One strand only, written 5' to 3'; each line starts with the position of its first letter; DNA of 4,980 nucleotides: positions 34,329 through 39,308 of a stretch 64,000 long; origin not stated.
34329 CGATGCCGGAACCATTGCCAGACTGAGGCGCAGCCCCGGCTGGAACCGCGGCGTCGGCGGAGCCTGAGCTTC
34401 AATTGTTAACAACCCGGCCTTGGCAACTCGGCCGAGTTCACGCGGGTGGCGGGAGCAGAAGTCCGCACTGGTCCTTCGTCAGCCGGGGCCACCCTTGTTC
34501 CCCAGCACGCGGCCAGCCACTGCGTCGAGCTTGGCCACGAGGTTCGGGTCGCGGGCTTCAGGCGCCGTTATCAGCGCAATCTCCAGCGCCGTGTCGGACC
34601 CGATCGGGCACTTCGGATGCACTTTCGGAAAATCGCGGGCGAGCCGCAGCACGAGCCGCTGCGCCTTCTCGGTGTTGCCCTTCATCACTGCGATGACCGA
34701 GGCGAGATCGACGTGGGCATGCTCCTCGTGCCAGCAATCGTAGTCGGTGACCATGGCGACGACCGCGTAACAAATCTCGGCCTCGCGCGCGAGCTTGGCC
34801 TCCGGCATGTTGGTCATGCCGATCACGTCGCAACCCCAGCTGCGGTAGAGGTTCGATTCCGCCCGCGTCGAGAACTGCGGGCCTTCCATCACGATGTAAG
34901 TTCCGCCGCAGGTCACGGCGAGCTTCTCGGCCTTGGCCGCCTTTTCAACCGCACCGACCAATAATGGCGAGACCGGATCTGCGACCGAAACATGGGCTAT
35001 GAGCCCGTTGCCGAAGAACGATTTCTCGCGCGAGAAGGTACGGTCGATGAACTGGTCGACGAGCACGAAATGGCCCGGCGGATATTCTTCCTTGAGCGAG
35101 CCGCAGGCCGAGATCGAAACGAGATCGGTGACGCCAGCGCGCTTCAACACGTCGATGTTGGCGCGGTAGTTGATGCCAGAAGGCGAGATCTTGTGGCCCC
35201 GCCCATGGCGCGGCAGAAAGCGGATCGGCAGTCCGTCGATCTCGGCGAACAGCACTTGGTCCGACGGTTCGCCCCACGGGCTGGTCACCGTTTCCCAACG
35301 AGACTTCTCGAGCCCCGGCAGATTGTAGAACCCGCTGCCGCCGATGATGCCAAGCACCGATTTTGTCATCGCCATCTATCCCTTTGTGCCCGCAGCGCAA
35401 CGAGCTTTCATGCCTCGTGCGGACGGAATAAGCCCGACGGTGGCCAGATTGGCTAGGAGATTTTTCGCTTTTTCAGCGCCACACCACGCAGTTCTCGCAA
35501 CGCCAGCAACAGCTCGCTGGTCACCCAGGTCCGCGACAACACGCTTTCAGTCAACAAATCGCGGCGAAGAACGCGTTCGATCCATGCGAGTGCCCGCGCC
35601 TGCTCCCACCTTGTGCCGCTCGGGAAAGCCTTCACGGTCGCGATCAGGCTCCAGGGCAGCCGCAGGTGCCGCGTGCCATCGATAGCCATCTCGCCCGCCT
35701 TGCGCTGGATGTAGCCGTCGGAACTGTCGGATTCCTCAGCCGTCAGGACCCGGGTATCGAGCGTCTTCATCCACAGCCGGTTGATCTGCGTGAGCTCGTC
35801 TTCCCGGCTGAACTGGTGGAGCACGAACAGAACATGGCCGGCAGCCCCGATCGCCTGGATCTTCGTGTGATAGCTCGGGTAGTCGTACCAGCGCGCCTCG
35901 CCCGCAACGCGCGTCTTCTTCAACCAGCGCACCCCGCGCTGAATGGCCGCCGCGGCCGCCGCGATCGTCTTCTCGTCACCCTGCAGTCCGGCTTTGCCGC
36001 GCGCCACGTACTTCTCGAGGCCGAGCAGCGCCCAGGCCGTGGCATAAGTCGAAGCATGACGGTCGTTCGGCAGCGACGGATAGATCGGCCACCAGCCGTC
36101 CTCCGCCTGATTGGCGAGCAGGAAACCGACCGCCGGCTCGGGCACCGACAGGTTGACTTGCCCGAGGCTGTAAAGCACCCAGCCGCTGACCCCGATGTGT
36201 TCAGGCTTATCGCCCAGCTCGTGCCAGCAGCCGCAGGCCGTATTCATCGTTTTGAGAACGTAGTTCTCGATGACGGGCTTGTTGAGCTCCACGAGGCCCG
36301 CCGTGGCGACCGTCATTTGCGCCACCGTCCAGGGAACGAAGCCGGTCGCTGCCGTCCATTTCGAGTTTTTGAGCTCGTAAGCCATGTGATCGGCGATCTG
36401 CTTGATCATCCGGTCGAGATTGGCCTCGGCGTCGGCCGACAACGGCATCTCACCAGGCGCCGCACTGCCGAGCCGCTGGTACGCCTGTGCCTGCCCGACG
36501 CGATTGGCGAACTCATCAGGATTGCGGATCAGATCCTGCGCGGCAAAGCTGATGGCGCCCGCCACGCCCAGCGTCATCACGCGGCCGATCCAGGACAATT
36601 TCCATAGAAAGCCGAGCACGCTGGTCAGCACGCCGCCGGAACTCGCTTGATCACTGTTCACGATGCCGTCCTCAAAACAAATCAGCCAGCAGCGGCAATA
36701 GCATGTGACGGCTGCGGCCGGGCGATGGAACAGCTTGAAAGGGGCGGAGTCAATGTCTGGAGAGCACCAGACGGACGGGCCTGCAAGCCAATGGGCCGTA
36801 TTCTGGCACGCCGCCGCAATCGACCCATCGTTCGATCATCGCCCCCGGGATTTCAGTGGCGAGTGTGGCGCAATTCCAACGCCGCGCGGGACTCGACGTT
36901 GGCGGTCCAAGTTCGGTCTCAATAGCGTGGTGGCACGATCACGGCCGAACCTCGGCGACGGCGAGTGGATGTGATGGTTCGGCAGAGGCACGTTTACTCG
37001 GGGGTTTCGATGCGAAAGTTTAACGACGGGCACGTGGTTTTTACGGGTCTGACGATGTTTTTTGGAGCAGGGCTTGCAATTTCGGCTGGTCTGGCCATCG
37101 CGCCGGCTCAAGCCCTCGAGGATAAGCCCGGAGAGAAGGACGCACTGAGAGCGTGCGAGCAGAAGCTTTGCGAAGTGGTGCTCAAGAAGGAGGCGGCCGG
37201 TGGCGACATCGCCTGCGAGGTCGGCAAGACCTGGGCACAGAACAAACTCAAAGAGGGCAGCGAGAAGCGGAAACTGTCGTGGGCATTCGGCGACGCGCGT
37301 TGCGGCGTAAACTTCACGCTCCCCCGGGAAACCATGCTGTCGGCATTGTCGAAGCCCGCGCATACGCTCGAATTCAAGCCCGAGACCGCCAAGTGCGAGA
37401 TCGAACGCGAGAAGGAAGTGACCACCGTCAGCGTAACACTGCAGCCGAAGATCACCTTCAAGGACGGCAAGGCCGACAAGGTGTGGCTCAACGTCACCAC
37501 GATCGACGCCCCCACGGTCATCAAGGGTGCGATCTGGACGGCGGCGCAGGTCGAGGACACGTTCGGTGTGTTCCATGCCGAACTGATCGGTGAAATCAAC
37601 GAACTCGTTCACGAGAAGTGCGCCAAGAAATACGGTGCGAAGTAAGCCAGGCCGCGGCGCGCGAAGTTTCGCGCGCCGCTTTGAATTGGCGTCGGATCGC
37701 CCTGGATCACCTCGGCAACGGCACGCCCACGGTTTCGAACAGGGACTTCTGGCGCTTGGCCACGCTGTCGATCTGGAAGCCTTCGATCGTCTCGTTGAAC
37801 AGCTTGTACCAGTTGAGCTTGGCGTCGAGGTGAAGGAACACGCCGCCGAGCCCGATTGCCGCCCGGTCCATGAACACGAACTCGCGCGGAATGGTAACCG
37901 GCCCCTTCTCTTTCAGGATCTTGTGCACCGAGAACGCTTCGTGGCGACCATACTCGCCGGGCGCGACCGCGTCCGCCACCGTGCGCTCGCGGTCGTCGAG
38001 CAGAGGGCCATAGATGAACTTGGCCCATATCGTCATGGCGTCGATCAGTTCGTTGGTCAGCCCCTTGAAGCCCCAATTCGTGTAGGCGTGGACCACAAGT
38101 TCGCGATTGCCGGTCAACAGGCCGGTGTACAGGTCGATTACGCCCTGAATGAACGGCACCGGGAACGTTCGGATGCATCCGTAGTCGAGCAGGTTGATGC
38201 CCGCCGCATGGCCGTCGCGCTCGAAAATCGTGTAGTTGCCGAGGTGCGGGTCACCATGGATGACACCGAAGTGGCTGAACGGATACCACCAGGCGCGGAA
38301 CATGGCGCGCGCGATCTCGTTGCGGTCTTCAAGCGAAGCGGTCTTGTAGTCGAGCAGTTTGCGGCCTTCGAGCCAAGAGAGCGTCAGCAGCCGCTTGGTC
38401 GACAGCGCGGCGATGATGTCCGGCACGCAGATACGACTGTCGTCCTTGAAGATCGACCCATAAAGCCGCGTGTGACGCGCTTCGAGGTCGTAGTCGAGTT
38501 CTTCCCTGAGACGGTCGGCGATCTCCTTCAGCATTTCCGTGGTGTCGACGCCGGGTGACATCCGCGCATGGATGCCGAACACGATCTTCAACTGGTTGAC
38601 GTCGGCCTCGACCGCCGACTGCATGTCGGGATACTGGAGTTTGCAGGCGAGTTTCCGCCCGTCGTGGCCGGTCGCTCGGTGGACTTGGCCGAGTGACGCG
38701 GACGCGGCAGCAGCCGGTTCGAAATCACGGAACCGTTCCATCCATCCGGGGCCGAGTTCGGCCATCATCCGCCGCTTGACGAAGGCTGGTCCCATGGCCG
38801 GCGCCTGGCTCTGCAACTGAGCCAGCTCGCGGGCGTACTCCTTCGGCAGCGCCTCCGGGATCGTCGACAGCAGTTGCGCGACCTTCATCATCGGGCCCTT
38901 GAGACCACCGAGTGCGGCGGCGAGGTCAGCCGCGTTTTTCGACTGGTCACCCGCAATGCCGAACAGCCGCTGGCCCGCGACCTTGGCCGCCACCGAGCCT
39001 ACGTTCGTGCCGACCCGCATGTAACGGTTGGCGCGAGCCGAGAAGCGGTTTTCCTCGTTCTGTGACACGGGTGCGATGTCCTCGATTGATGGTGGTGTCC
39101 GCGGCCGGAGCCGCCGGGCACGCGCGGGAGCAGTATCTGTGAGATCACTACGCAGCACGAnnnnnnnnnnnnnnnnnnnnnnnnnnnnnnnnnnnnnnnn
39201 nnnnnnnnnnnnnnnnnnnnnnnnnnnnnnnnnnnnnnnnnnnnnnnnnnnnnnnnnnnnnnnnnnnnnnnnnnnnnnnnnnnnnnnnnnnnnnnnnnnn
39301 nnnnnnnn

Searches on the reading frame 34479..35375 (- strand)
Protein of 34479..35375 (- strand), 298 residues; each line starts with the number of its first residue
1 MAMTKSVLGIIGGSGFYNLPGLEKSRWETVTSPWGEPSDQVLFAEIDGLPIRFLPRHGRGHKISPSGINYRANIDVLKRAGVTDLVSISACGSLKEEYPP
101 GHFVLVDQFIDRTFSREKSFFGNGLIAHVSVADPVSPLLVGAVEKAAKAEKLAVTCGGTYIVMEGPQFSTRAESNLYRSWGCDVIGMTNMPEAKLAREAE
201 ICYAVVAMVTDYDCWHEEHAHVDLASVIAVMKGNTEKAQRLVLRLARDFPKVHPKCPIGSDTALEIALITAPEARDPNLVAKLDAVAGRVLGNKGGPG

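Call 65: search_protein_families(library=pfam, proteins=[window:34479-35375:-], max_evalue=0.00001)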
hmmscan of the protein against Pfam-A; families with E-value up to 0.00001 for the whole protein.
window:34479-35375:- (298 aa): 1 family
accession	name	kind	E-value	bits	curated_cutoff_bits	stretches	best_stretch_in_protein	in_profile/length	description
PF01048.26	PNP_UDP_1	-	8.8e-44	150.1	25.1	1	8-246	2-232/233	Phosphorylase superfamily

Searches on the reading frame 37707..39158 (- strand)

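Call 66: search_protein_families(library=pfam, proteins=[window:37707-39158:-], max_evalue=0.00001)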
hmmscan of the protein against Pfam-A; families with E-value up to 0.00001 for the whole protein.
window:37707-39158:- (483 aa): 1 family
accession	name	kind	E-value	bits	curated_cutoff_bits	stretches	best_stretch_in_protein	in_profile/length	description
PF03109.22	ABC1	-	1.7e-52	178.4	22.9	1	114-356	1-241/244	ABC1 atypical kinase-like domain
